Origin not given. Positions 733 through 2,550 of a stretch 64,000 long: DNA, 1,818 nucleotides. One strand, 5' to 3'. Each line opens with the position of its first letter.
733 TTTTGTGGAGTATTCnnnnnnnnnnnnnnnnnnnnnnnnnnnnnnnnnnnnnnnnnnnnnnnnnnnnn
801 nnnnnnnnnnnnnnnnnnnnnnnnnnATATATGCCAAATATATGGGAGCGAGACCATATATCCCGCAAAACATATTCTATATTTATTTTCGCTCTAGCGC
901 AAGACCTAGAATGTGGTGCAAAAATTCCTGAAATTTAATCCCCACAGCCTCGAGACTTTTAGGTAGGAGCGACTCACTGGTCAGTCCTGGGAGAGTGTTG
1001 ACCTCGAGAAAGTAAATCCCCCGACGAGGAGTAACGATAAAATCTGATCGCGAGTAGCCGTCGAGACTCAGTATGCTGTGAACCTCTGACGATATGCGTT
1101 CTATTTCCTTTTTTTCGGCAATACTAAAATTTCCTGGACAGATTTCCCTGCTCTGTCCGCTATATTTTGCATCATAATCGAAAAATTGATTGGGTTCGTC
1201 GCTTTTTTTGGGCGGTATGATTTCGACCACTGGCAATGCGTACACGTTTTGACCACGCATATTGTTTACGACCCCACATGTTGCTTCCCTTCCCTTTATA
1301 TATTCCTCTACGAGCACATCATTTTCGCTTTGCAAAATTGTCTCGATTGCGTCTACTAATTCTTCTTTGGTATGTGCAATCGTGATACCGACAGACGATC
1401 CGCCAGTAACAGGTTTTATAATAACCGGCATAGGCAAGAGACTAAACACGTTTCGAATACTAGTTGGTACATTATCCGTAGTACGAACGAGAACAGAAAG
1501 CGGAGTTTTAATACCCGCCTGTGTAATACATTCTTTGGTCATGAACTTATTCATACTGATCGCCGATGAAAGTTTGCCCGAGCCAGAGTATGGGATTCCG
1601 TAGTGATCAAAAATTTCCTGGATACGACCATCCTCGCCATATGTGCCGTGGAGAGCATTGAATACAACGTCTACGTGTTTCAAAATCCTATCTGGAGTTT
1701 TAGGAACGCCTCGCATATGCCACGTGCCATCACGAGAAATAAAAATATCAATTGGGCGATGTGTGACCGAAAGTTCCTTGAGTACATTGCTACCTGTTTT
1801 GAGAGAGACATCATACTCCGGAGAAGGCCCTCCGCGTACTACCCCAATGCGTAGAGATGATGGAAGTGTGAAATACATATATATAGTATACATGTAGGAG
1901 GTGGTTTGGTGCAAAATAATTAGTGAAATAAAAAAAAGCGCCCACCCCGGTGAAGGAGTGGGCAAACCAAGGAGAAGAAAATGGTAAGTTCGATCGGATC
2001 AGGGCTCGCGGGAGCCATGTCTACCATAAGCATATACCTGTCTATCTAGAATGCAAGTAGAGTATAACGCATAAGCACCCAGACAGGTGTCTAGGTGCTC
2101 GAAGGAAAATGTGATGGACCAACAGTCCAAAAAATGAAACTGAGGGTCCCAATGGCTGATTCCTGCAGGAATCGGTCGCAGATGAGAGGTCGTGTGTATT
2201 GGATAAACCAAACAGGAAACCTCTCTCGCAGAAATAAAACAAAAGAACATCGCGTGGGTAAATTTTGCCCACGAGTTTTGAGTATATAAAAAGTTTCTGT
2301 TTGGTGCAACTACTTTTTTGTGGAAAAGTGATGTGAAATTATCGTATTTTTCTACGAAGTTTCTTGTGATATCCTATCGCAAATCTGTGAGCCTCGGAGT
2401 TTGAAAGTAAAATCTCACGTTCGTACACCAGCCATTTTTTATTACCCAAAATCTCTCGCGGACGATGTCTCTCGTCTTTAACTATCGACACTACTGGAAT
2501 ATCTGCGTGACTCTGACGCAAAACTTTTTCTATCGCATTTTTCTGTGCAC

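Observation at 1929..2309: Candidate ~345-nt structured ncRNA between uvrC and ddl with its own promoter and terminator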

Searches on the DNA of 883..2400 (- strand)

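Call 4: search_rna_families(source=window, start=1850, end=2400, threshold=evalue, max_evalue=10, show_alignments=5)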
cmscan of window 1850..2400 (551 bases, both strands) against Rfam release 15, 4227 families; matches with E-value up to 10: 6.
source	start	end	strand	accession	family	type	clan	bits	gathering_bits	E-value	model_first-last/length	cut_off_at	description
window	1933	1985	-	RF02270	nse_sRNA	Gene;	-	18.2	75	1.7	1-73/73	no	Neisseria sigma-E sRNA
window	1925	1992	-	RF00519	suhB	Gene; sRNA;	CL00108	17.7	41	0.4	1-77/77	no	Makes More Granules Regulator RNA (mmgR)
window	1900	2033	-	RF01974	H19_3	Gene; lncRNA;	-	17.3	46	0.71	1-116/116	no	H19 conserved region 3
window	1933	1980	-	RF02278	Betaproteobacteria_toxic_sRNA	Gene; sRNA;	-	17.1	50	0.75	1-64/64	no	Betaproteobacteria toxic small RNA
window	1932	2016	-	RF01456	VrrA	Gene; antisense;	-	16.6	50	3.1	1-140/140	no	Vibrio regulatory RNA of OmpA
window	1917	1984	-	RF00260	HepC_CRE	Cis-reg;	-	14.2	140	0.25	1-176/176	no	Hepatitis C virus (HCV) cis-acting replication element (CRE)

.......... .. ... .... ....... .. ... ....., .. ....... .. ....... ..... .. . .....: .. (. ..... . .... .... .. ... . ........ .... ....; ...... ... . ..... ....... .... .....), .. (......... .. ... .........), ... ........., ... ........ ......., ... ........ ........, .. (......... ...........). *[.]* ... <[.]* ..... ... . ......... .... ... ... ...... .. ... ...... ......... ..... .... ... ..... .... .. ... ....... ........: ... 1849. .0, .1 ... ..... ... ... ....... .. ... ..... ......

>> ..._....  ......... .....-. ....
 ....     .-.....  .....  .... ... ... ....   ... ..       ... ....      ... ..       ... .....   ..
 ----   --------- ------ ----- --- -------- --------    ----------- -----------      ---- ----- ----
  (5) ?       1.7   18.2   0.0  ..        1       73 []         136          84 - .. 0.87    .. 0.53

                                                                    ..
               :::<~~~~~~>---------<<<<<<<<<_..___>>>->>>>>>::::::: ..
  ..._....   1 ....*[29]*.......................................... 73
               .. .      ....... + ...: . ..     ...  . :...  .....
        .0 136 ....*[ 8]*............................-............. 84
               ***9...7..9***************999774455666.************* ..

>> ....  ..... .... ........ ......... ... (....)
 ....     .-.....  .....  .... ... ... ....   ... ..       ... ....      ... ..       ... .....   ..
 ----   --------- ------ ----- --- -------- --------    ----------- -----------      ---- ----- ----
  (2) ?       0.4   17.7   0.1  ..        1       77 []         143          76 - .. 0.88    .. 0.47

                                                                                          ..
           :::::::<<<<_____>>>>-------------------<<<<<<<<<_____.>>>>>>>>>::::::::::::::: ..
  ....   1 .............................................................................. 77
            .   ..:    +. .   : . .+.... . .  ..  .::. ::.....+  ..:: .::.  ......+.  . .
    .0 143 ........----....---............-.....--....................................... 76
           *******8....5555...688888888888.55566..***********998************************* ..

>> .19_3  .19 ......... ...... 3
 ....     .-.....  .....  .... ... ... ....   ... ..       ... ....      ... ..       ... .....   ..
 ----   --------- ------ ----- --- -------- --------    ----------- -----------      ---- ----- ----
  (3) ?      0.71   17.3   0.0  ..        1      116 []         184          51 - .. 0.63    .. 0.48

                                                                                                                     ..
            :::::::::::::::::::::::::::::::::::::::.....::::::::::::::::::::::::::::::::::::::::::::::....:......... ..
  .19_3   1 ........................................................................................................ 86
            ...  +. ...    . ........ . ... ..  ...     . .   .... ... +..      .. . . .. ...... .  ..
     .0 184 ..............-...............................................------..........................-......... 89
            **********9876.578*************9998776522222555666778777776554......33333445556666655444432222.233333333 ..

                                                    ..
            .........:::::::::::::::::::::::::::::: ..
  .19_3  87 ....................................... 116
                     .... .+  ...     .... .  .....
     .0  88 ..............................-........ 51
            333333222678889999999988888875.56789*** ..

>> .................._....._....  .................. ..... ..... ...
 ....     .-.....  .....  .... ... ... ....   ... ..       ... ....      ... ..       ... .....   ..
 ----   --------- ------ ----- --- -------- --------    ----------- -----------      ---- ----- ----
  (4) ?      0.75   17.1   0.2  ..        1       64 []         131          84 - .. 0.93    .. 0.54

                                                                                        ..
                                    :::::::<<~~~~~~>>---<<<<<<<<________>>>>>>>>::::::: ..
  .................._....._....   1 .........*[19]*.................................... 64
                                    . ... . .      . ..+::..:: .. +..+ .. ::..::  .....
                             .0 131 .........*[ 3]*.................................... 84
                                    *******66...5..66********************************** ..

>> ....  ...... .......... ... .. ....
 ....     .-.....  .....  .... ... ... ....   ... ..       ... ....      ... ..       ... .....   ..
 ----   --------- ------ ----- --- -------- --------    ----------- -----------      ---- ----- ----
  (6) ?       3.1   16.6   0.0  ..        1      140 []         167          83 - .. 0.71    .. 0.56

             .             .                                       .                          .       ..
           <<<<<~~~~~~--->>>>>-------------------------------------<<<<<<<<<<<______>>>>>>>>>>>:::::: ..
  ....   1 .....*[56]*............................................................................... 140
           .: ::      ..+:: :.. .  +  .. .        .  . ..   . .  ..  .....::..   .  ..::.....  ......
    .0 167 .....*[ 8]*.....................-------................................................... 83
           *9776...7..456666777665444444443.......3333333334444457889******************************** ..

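Call 26: build_rna_model(alignment_id=A6, structure=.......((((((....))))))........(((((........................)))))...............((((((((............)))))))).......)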
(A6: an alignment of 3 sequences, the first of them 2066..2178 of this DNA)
Model R1 built from alignment A6 (3 sequences, 115 columns); structure: as given.
model positions 112; base pairs 19; branch points 2; effective number of sequences 1.36; information 0.59 bits per position. Calibrated on 0.2 Mb of random sequence (short: E-values are rough).
structure used (alignment columns):
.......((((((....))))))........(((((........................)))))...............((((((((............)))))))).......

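Call 27: search_with_rna_model(model_id=R1, sources=[window, L001, L002, L003, L004, L005, L006, L007, L008, L009, L010, L011, L012, L013, L014, L015, L016, L017, L018, L019, L020, L021, L022, L023, L024, L025, L026, L027, L028, L029, L030, L031, L032, L033, L034, L035, L036, L037, L038, L039, L040, L041, L042, L043, L044, L045, L046, L047, L048, L049, L050, L051, L052, L053, L054, L055, L056, L057, L058, L059, L060, L061, L062, L063, L064, L065, L066, L067, L068, L069, L070, L071, L072, L073, L074, L075, L076, L077, L078, L079, L080, L081], max_evalue=10, show_alignments=6)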
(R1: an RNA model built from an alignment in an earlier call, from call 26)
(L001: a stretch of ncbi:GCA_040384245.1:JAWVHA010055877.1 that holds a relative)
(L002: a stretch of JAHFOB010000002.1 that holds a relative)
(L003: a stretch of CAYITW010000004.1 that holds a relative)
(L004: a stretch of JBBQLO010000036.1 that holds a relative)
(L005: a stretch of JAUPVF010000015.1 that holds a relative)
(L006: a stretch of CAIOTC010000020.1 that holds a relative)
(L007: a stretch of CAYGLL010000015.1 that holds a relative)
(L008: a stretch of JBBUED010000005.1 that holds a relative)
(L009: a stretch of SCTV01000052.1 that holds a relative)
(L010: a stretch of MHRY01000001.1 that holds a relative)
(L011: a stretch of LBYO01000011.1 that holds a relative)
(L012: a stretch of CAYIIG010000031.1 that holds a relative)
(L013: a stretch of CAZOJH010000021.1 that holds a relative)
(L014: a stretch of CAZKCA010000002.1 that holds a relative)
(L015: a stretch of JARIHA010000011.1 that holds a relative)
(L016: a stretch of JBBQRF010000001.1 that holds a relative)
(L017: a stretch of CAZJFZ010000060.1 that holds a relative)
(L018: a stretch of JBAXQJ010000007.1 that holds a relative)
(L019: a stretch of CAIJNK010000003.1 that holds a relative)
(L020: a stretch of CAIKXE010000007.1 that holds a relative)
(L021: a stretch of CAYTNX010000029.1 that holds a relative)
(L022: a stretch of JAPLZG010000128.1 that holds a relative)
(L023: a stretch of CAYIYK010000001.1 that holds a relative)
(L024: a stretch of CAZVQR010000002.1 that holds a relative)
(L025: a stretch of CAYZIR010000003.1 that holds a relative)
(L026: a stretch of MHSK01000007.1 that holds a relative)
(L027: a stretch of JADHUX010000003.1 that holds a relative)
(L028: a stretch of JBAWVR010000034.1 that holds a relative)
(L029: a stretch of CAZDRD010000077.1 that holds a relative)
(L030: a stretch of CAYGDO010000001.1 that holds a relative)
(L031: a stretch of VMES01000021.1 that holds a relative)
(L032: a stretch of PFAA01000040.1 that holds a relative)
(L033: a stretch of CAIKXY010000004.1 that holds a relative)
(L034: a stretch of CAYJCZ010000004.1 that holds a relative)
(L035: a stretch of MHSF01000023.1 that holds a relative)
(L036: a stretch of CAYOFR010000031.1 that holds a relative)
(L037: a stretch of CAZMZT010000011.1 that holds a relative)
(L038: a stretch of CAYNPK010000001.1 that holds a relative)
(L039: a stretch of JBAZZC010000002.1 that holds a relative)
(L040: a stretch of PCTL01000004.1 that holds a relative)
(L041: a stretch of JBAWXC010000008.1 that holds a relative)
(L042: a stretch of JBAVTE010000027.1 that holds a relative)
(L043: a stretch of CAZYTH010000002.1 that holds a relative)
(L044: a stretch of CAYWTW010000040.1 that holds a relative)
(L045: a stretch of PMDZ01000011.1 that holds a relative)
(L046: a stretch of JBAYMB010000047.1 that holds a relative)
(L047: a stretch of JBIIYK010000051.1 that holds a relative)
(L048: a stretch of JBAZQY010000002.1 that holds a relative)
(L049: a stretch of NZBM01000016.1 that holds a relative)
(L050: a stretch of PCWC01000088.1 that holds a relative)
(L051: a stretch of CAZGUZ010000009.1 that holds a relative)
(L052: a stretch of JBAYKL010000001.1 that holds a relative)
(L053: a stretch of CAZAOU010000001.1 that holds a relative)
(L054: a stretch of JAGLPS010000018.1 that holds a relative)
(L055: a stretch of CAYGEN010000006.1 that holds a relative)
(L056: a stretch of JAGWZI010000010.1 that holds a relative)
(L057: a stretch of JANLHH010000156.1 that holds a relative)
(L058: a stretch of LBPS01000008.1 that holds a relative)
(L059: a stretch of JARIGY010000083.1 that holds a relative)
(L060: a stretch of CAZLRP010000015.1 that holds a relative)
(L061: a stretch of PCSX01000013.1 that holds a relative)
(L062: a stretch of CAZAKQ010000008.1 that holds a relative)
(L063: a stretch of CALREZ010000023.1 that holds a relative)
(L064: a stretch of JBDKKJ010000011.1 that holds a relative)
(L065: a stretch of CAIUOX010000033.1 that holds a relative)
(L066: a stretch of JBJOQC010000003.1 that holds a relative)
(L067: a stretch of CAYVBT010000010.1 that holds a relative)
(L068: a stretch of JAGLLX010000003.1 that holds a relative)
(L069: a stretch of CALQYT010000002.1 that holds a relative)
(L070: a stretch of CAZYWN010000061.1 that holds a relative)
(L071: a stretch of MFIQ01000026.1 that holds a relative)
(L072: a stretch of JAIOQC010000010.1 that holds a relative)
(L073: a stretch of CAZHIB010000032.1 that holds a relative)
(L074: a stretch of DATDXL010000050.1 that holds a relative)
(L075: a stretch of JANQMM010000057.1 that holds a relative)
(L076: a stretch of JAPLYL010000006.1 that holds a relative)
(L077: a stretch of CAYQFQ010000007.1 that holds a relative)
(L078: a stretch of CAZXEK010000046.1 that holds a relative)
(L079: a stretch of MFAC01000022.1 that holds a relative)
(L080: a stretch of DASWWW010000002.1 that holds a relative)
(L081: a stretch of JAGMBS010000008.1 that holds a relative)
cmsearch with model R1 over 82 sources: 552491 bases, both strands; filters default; matches with E-value up to 10: 12.
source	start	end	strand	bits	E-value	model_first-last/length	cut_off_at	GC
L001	1119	1230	+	132.5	2.3e-29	1-112/112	no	0.55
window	2066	2178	-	131.3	4.5e-29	1-112/112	no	0.5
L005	2768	2864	+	94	4.2e-20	1-112/112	no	0.46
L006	2871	2967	+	38.1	1.2e-06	1-112/112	no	0.44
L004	2840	2968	+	22.9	0.0056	1-112/112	no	0.45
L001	1027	1144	-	20.8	0.018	1-112/112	no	0.41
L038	5183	5260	-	14.7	0.53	1-112/112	no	0.53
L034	6457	6576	-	13.5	1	1-112/112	no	0.39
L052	3959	4054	-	13.4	1.1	1-112/112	no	0.41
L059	701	777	-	10.9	4.3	1-112/112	no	0.42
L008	4848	4876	-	10.9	4.3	77-105/112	no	0.41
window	2074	2099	+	10.1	6.5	80-104/112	no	0.58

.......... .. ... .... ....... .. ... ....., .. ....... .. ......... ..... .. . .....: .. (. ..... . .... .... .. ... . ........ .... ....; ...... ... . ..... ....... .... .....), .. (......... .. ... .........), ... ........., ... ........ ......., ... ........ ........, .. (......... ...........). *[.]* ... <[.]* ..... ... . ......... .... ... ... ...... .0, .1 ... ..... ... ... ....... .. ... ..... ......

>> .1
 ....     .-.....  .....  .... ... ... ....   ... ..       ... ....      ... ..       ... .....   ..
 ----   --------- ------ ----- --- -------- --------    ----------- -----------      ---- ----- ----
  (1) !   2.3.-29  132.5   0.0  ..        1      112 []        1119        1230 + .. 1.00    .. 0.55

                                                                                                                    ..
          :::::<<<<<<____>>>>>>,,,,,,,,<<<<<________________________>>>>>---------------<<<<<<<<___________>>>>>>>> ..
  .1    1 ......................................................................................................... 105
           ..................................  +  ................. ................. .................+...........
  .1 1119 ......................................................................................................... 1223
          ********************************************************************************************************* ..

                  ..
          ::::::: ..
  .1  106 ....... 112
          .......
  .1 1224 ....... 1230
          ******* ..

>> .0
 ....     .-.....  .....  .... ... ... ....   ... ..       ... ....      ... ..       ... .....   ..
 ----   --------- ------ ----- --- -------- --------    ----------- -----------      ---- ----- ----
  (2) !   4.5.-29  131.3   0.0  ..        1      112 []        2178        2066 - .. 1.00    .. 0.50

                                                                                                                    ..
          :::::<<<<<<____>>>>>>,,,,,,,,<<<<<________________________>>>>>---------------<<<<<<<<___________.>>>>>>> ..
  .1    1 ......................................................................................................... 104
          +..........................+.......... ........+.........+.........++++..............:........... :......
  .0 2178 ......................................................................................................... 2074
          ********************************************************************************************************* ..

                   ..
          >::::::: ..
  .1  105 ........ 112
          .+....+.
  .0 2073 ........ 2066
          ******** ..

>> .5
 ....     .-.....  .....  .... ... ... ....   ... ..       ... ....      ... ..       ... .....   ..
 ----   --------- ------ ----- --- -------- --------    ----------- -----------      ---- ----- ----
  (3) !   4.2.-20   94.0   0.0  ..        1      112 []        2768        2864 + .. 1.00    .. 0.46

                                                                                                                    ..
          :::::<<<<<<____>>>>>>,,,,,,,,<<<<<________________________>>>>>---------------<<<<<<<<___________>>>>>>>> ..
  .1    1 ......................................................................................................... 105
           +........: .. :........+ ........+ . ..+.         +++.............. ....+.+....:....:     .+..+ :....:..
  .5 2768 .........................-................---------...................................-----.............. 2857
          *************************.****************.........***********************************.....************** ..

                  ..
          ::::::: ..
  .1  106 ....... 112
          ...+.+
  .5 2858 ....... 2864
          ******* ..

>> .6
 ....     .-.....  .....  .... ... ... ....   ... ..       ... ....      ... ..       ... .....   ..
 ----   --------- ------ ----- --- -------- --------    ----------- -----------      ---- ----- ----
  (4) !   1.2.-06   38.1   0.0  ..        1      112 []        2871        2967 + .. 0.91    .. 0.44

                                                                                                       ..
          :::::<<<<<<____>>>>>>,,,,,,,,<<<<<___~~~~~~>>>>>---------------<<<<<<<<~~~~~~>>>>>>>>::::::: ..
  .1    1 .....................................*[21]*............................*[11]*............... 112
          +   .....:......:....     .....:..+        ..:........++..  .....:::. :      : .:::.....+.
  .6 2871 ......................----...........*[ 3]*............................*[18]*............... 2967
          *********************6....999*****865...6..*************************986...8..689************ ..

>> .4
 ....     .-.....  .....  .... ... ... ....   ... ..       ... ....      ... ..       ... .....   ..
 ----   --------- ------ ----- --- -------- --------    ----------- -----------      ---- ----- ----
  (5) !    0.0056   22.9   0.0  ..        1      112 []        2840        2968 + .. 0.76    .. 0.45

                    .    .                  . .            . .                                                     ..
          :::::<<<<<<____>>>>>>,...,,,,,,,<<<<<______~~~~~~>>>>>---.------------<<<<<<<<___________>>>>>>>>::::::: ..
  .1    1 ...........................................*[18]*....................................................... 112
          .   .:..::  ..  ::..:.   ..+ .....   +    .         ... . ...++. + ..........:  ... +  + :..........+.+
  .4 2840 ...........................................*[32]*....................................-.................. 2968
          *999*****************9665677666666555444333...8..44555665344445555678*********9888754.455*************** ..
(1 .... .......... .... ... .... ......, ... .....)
